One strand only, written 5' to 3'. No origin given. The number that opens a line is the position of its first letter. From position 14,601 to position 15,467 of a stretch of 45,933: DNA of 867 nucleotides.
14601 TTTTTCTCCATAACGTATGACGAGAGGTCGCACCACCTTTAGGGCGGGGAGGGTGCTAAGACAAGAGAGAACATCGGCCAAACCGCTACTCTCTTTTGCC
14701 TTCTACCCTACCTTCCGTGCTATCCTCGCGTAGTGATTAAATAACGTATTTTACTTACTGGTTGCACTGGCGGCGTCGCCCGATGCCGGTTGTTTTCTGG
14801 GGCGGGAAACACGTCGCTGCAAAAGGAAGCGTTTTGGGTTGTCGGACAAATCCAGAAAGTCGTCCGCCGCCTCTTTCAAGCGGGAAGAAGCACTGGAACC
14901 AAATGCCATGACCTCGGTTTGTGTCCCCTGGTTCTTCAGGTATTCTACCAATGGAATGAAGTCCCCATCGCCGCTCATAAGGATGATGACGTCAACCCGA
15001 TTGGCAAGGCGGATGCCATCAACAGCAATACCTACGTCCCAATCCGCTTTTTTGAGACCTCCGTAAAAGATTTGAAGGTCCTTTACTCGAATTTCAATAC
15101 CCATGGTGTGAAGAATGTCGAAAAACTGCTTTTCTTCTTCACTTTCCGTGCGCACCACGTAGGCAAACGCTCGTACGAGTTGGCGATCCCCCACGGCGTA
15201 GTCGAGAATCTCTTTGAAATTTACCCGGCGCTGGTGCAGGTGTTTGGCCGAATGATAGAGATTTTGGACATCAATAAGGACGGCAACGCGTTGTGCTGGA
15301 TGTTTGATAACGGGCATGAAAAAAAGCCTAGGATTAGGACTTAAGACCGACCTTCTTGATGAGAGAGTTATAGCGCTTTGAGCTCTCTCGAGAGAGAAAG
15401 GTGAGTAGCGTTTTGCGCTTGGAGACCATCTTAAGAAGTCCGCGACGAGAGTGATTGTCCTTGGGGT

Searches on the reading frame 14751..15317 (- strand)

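Call 7: search_protein_families(library=pfam, proteins=[window:14751-15317:-], max_evalue=0.001)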
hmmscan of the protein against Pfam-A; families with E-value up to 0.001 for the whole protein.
window:14751-15317:- (188 aa): 1 family
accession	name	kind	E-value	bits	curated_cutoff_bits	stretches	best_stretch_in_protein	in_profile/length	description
PF01936.24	NYN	-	3e-37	128.8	24.2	1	10-157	1-144/145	NYN domain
